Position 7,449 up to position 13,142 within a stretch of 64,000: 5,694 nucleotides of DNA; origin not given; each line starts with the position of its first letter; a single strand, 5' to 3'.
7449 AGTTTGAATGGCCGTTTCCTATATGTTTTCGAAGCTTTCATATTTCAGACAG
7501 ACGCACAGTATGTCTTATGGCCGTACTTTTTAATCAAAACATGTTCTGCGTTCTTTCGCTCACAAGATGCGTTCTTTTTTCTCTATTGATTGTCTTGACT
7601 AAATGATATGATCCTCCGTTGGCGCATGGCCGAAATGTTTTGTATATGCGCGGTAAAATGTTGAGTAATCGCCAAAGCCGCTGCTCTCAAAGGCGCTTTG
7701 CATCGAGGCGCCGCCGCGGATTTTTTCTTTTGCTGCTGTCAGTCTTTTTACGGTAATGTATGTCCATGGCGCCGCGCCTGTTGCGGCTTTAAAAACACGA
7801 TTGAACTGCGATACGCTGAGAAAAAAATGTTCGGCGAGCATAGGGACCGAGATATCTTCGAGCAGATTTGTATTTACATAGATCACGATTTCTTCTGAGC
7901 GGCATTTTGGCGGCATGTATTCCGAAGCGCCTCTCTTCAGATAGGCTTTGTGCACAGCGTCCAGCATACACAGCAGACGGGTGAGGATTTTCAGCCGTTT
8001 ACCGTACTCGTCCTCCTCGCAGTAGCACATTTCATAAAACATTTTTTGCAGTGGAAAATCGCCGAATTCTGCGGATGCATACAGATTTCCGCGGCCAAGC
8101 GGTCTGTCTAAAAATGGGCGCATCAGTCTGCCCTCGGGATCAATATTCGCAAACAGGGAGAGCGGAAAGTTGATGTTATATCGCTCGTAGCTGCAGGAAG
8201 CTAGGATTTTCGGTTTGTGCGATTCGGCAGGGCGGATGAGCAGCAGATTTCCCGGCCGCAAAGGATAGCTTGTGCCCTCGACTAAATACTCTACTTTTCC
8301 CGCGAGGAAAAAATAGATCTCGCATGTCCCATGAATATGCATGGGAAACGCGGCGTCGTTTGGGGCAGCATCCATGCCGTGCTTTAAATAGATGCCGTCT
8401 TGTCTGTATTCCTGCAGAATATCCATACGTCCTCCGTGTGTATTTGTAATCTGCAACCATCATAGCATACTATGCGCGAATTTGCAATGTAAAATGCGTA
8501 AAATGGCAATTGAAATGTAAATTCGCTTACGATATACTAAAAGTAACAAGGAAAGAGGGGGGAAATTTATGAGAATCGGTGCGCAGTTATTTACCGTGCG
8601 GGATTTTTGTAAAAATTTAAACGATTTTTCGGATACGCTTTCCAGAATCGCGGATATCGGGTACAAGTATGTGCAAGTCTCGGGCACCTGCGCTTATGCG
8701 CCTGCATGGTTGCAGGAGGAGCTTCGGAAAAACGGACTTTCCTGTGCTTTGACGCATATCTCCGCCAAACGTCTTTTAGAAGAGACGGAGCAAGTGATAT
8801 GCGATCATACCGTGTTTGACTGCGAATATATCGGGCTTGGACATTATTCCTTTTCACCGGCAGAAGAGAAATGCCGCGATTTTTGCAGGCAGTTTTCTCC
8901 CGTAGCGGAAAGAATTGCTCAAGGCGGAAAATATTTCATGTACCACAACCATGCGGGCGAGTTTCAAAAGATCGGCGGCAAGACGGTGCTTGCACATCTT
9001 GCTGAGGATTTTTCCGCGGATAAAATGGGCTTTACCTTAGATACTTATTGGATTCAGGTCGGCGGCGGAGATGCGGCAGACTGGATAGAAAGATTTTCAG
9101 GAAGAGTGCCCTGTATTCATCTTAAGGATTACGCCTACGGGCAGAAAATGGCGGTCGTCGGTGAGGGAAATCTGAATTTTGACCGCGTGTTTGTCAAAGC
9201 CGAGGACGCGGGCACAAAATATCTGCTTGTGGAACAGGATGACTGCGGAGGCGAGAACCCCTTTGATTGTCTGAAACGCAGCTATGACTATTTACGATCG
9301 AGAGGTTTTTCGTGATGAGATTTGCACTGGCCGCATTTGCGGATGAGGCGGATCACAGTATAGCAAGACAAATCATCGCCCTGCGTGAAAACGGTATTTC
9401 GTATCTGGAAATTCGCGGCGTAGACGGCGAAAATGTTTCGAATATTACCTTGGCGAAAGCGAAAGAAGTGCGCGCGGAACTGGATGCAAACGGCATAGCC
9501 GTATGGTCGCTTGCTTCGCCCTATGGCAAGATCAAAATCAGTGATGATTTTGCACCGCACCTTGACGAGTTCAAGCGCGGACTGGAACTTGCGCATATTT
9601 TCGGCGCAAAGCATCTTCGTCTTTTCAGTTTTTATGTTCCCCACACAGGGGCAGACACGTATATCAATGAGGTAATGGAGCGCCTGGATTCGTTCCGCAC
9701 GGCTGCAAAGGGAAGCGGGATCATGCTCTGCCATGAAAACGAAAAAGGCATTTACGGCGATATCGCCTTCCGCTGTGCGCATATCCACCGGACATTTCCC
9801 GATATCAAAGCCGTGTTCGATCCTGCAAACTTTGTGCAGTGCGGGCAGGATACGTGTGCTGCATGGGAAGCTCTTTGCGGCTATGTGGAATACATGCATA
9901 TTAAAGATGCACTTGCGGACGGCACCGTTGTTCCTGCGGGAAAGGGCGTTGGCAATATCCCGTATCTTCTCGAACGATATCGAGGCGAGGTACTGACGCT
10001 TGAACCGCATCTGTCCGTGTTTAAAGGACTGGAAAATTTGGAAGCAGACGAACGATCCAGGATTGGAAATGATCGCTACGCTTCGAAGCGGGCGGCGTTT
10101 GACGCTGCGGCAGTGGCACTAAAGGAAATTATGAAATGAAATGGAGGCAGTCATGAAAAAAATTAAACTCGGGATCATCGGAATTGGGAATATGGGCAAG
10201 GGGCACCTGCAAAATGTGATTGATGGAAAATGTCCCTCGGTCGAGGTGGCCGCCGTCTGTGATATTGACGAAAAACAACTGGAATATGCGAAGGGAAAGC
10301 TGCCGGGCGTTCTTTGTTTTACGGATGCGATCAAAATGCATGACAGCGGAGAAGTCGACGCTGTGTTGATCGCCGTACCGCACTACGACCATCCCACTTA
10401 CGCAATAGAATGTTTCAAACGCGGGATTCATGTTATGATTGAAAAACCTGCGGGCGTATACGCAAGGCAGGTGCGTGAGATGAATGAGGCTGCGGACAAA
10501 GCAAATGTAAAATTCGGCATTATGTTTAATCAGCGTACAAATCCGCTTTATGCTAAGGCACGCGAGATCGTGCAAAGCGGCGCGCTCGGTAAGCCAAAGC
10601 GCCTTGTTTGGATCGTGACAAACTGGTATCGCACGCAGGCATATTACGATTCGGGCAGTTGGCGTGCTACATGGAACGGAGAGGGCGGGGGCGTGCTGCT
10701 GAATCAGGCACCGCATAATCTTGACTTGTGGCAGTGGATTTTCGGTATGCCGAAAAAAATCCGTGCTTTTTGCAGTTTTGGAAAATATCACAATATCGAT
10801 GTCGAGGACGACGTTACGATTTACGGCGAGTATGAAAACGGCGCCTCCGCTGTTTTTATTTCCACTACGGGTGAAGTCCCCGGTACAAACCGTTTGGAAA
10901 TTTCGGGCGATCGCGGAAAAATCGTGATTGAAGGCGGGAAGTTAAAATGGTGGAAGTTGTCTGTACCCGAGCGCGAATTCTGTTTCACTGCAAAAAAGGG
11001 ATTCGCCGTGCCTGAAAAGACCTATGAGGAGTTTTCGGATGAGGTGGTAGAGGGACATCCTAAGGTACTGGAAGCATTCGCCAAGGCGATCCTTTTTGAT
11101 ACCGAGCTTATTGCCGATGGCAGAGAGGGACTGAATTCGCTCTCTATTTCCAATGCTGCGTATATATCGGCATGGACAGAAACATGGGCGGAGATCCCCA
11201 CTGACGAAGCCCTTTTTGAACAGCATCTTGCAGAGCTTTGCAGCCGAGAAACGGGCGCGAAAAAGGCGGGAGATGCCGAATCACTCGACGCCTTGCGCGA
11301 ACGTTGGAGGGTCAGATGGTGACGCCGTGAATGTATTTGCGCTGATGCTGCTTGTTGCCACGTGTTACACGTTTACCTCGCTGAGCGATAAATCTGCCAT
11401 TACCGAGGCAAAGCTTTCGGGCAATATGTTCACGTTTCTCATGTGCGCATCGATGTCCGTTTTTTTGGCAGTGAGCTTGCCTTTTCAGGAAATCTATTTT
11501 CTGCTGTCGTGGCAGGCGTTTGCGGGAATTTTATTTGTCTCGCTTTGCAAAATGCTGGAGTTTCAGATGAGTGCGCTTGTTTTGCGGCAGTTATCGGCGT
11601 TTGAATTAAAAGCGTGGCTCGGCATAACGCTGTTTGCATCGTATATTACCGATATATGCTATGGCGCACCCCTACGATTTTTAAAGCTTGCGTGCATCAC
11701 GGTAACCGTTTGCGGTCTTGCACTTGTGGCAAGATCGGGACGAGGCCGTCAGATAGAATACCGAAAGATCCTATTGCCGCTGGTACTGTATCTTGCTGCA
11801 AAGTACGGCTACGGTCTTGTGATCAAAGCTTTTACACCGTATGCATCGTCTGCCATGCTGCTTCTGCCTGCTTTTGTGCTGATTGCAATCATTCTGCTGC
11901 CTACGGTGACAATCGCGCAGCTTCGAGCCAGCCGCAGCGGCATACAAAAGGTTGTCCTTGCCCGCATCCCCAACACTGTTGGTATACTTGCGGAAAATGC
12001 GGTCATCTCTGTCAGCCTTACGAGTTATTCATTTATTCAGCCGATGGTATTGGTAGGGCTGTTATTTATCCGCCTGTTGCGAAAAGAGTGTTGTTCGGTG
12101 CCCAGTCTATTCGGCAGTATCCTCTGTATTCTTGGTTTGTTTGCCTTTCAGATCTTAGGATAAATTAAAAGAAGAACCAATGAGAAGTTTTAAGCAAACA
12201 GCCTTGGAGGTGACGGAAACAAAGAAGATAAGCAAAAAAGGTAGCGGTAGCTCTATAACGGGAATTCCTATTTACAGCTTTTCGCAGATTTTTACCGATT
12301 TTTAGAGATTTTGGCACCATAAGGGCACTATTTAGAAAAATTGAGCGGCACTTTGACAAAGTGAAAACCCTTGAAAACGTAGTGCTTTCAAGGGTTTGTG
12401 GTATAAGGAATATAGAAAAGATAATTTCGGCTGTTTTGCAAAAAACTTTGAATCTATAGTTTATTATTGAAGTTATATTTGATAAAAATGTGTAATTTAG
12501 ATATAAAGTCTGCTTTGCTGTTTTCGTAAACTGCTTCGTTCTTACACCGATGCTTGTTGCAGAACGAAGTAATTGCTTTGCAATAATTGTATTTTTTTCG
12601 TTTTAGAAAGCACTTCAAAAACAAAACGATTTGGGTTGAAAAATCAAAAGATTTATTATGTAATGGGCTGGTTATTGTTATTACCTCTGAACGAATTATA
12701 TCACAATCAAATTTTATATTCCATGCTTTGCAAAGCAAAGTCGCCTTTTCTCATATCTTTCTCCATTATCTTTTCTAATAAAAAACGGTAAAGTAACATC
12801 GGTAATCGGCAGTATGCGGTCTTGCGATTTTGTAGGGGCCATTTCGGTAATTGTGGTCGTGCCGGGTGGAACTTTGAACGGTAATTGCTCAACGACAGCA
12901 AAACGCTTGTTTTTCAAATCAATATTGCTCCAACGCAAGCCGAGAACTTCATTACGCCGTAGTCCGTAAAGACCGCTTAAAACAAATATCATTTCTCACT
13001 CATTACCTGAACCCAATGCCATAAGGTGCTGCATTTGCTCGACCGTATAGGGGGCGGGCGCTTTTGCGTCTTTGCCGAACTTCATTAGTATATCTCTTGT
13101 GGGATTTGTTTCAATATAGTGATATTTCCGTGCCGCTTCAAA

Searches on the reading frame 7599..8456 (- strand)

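Call 23: search_protein_families(library=pfam, proteins=[window:7599-8456:-], max_evalue=0.00001)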
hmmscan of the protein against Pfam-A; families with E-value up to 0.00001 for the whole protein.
window:7599-8456:- (285 aa): 4 families
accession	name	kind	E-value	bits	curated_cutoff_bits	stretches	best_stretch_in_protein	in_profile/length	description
PF12833.13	HTH_18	-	6.6e-17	62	33.6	1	207-281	1-76/80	Helix-turn-helix domain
PF02311.25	AraC_binding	-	1.4e-09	38.2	21.1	1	32-105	11-84/135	AraC-like ligand binding domain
PF07883.17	Cupin_2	-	1.9e-07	31.1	27.2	1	31-82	6-56/70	Cupin domain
PF00165.29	HTH_AraC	-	3.3e-07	30.7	26.6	0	197-230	4-37/42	Bacterial regulatory helix-turn-helix proteins, AraC family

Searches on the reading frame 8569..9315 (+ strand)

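Call 23: search_protein_families(library=pfam, proteins=[window:8569-9315:+], max_evalue=0.00001)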
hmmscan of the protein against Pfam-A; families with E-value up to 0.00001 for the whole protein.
window:8569-9315:+ (248 aa): 1 family
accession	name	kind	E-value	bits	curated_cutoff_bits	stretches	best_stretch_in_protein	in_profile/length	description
PF01261.30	AP_endonuc_2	-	2.9e-12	47.3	31.1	1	66-237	70-241/249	Xylose isomerase-like TIM barrel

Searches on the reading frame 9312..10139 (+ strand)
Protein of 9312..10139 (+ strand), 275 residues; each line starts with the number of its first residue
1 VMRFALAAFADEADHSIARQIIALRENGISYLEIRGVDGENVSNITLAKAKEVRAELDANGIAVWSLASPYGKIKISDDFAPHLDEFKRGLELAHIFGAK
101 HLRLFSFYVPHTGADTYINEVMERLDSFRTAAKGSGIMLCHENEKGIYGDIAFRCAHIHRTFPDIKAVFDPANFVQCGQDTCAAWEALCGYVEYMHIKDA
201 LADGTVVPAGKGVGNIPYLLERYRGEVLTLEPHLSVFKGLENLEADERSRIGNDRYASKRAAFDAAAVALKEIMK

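Call 23: search_protein_families(library=pfam, proteins=[window:9312-10139:+], max_evalue=0.00001)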
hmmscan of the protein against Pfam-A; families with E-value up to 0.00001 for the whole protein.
window:9312-10139:+ (275 aa): 1 family
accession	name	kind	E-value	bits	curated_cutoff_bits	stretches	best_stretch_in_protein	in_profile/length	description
PF01261.30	AP_endonuc_2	-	3.9e-14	53.4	31.1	1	23-219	3-212/249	Xylose isomerase-like TIM barrel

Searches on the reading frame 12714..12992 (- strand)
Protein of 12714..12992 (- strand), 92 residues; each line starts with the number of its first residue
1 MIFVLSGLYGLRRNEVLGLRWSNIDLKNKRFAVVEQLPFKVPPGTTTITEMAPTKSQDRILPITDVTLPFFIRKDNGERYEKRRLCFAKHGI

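Call 4: search_protein_families(library=pfam, proteins=[window:12714-12992:-], max_evalue=0.01)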
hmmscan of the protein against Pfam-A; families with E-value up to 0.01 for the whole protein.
window:12714-12992:- (92 aa): 1 family
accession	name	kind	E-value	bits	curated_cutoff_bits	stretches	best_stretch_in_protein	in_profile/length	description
PF00589.27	Phage_integrase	-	0.00067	19.9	27.1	1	10-37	35-59/172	Phage integrase family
